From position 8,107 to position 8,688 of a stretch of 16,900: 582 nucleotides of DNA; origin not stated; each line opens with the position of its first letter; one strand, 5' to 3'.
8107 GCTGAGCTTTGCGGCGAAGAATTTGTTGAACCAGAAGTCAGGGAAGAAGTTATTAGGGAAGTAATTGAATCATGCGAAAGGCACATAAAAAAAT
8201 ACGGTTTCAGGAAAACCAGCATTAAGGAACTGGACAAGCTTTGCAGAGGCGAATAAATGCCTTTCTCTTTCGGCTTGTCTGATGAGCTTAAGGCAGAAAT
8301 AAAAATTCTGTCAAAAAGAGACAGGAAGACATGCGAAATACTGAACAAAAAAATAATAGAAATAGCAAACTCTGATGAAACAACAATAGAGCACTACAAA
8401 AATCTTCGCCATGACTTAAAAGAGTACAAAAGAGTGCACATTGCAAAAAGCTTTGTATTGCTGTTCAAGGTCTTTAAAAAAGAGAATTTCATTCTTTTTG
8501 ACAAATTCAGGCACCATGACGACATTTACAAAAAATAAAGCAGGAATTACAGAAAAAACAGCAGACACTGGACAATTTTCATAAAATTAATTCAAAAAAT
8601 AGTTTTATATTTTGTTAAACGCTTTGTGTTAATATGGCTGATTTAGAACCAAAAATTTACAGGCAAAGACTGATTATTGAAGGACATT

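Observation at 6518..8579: About 2 kb of accessory DNA bracketed by direct repeats of the nucS 3' end (PIP-box coding segment)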

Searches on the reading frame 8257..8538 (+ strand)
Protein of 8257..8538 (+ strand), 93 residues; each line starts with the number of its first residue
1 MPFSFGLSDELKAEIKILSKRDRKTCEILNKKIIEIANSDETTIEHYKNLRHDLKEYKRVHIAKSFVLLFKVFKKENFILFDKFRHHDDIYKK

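Call 6: search_protein_families(library=pfam, proteins=[window:8257-8538:+], max_evalue=0.01)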
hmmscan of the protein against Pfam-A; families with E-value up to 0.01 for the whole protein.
window:8257-8538:+ (93 aa): 1 family
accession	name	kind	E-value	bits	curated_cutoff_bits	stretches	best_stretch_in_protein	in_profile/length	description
PF10666.15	Phage_TAC_8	-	0.005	17.4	33.7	1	3-57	25-77/140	Phage tail assembly chaperone protein Gp14 ()A118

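Call 40: find_encoding_contigs(protein=window:8257-8538:+, flank=8000, max_places=6)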
Protein window:8257-8538:+ (93 aa): 2 contigs read that carry it; 2 places shown.
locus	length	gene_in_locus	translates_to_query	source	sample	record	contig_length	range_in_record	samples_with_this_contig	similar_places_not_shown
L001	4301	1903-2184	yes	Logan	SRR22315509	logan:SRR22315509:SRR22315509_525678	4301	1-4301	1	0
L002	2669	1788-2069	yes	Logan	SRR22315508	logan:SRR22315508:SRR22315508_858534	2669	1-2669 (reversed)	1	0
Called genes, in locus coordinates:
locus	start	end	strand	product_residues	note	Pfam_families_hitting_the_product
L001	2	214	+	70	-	?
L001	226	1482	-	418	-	-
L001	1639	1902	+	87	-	-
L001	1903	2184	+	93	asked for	-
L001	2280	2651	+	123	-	PF02675:AdoMet_dc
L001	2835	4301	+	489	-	?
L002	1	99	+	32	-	?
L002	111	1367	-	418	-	-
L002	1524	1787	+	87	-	-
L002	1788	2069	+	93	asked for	-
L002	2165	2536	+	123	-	PF02675:AdoMet_dc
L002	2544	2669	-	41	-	?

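Call 43: search_protein_families(library=padloc, proteins=[window:8257-8538:+], max_evalue=0.01)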
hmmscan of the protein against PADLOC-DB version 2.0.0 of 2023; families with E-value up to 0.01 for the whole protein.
window:8257-8538:+ (93 aa): 1 family
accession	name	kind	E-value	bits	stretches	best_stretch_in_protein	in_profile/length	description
PDLC02716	PbeC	-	0.004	13.6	1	10-79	458-522/639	PbeC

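Call 44: search_protein_families(library=ncbifam, proteins=[window:8257-8538:+], max_evalue=0.1)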
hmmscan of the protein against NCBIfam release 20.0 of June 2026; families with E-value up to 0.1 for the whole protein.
window:8257-8538:+ (93 aa): 2 families
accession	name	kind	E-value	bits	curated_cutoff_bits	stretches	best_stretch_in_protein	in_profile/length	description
TIGR00053.1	TIGR00053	subfamily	2e-17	63.6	87.25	1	7-92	6-92/92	YafQ family addiction module toxin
TIGR02385.1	RelE_StbE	subfamily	0.0066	16.9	27.9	1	8-90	5-87/88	type II toxin-antitoxin system mRNA interferase toxin, RelE/StbE family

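Call 45: search_solved_structures(query=window:8257-8538:+, max_evalue=10)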
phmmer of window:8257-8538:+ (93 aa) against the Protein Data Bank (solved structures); distinct sequences matched with E-value up to 10: 8.
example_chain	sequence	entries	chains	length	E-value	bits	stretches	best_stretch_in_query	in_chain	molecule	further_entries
2otr_A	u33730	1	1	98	0.0096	19.2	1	11-91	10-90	Hypothetical protein HP0892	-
4nrn_A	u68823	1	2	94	0.0098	19.2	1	11-91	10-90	metal-bound toxin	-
9eho_P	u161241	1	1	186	0.87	13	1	45-84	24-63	Large ribosomal subunit protein uL22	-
7u8o_G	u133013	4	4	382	0.87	13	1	23-83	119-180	V-type proton ATPase subunit C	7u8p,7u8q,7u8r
6xbw_G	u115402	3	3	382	0.87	13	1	23-83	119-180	V-type proton ATPase subunit C 1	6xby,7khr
6pev_A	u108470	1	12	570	1.1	12.7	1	19-55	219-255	M18 aspartyl aminopeptidase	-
4eme_A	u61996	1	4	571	1.1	12.6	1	19-55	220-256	M18 aspartyl aminopeptidase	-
4l3i_A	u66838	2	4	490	1.6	12.1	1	9-60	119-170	Protein regulator of cytokinesis 1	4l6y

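Call 60: find_homologous_proteins(query=window:8257-8538:+, max_evalue=0.00001)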
Query window:8257-8538:+ (93 aa): 257 proteins with E <= 0.00001 among 263 candidates; the best 120 are listed.
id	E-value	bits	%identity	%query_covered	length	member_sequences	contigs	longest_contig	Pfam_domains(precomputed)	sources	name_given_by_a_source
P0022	8.8e-53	193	100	100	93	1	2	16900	-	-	-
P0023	7.7e-47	175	89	100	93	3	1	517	-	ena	-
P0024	3.2e-46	173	88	100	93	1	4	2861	-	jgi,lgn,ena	-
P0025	4.8e-41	156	81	100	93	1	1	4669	-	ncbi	-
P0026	2.2e-40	154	78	99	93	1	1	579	-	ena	-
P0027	7.5e-40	152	77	100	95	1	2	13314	-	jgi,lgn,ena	-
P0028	9.2e-40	152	77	100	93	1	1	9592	-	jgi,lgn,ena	-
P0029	3.8e-39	150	77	100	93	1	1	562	-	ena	-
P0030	9.6e-39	149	75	100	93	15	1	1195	-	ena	-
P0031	9.7e-39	149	74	100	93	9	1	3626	-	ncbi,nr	ncbi:MAG: hypothetical protein Q8N60_03555 [Candidatus Diapherotrites archaeon]|nr:hypothetical prot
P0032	1.6e-38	148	80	99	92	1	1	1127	-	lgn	-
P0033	1.9e-38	148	75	100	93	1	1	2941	-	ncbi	-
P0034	2.6e-38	147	74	100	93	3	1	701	-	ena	-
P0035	4.1e-38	147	74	100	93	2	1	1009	-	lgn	-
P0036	4.3e-38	147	73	100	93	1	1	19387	-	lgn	-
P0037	8.0e-38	146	76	100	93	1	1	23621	-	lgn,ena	-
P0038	1.0e-37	145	75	100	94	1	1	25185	-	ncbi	ncbi:MAG: addiction module toxin RelE [Candidatus Diapherotrites archaeon]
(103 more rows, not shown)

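Call 61: find_encoding_contigs(protein=P0027, flank=5000, max_places=2)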
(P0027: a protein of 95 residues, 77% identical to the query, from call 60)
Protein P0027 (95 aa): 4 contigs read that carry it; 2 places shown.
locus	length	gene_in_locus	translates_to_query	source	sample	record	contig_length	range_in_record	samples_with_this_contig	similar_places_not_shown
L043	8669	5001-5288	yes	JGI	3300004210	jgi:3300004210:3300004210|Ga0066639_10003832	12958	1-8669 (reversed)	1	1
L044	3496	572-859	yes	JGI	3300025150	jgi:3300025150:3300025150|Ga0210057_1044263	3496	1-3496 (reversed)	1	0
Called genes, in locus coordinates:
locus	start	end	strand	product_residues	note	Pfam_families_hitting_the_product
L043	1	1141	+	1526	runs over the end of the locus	-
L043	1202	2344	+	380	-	-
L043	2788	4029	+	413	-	PF14398:ATPgrasp_YheCD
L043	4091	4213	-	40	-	-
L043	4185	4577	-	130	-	PF02661:Fic (weak)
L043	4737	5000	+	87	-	-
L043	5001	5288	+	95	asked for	-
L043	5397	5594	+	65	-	PF15919:HicB_lk_antitox (weak)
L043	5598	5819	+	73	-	PF07927:HicA_toxin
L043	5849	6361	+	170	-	PF00293:NUDIX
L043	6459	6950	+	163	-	PF00583:Acetyltransf_1, PF13673:Acetyltransf_10 (weak), PF13508:Acetyltransf_7 (weak)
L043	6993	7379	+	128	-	PF01641:SelR, PF24046:At4g08330 (faint)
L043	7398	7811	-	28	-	-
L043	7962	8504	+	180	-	PF00583:Acetyltransf_1 (weak)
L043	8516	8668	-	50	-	?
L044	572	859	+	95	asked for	-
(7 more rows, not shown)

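Call 62: find_encoding_contigs(protein=P0037, flank=5000, max_places=2)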
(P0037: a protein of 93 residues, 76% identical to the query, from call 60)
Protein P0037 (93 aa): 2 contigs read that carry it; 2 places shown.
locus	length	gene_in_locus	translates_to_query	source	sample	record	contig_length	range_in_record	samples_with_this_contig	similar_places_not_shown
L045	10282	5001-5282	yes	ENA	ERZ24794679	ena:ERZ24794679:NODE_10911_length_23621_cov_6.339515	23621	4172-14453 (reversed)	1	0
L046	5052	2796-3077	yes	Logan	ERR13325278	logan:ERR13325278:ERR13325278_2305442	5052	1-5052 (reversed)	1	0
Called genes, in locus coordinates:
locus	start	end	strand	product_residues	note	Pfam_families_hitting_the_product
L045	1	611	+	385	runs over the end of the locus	PF07690:MFS_1, PF12832:MFS_1_like, PF07690:MFS_1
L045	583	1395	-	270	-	-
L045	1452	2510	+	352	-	-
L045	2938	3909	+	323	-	PF02661:Fic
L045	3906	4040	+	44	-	-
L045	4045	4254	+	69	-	-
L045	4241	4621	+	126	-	PF01850:PIN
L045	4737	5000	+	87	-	-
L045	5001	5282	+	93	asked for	-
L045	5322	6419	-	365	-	PF04851:ResIII, PF00270:DEAD, PF00271:Helicase_C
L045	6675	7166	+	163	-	-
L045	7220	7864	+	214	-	-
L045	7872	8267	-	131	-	-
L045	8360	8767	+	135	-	-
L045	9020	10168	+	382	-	PF00589:Phage_integrase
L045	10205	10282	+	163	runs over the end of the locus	PF18728:HEPN_AbiV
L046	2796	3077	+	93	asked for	-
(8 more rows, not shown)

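Call 63: find_encoding_contigs(protein=P0038, flank=5000, max_places=2)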
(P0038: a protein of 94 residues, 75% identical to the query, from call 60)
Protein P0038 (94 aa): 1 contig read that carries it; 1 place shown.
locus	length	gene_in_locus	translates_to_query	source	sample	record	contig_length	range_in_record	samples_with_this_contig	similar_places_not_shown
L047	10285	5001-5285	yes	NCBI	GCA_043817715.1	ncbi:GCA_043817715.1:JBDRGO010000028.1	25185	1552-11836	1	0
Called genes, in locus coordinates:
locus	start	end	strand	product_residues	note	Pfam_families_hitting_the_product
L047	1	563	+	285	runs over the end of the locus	PF01569:PAP2, PF14378:PAP2_3 (weak)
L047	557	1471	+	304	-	PF01699:Na_Ca_ex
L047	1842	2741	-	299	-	PF02661:Fic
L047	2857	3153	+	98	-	-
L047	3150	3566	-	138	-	-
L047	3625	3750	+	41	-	PF24434:DUF7557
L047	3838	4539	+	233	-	-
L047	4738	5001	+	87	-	-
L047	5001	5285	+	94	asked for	-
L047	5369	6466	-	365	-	PF04851:ResIII, PF00270:DEAD, PF00271:Helicase_C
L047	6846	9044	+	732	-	PF19527:DUF6055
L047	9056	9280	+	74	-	-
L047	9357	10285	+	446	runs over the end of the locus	PF03023:MurJ (weak), PF01554:MatE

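Call 74: find_encoding_contigs(protein=P0024, flank=5000, max_places=4)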
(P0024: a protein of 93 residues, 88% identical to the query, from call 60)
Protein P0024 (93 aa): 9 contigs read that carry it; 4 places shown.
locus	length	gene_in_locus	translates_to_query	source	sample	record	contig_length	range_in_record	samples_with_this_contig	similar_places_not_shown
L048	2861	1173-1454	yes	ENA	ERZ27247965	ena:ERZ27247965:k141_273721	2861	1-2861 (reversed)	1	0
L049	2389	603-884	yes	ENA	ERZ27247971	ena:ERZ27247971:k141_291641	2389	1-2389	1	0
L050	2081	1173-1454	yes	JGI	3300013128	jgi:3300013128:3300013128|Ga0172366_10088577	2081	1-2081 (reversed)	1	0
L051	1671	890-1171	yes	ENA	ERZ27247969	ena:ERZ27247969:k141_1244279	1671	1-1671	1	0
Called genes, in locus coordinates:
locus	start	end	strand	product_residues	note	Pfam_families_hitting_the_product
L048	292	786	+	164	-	PF00293:NUDIX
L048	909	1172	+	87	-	-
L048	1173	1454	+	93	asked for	-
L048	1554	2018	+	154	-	PF03412:Peptidase_C39, PF13529:Peptidase_C39_2 (weak)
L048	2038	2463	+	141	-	-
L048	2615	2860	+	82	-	?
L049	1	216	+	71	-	?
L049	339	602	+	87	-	-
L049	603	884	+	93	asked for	-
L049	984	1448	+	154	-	PF03412:Peptidase_C39, PF13529:Peptidase_C39_2 (weak)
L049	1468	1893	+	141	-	-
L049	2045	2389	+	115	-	?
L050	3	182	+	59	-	?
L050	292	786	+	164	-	PF00293:NUDIX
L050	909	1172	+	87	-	-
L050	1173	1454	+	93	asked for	-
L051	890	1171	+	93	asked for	-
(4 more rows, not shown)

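Call 75: find_encoding_contigs(protein=P0025, flank=5000, max_places=2)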
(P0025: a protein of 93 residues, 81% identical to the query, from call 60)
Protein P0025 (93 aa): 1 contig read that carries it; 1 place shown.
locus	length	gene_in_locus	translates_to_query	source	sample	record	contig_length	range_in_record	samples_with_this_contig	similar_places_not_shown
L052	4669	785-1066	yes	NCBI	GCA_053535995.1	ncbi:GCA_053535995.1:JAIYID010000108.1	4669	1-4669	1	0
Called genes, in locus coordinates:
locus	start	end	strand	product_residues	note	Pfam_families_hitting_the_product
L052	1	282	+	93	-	?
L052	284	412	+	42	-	-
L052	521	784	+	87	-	-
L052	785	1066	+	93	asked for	-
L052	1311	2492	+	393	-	PF00924:MS_channel_2nd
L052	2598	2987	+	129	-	PF03479:PCC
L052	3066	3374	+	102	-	PF01022:HTH_5 (weak)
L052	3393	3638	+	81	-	PF08984:DUF1858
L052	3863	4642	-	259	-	PF00583:Acetyltransf_1 (weak)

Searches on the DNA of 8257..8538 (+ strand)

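Call 72: search_rna_families(sources=[L043, L045, L047], threshold=gathering)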
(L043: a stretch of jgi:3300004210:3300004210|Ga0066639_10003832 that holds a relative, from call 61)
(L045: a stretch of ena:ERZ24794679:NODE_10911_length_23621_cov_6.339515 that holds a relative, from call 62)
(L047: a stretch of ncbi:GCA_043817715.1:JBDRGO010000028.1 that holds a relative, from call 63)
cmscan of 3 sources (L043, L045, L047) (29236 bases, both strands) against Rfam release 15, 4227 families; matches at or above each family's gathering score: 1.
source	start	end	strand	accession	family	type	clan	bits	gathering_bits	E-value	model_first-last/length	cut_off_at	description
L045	8844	8915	+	RF00005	tRNA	Gene; tRNA;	CL00001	60.9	29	4.5e-11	1-71/71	no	tRNA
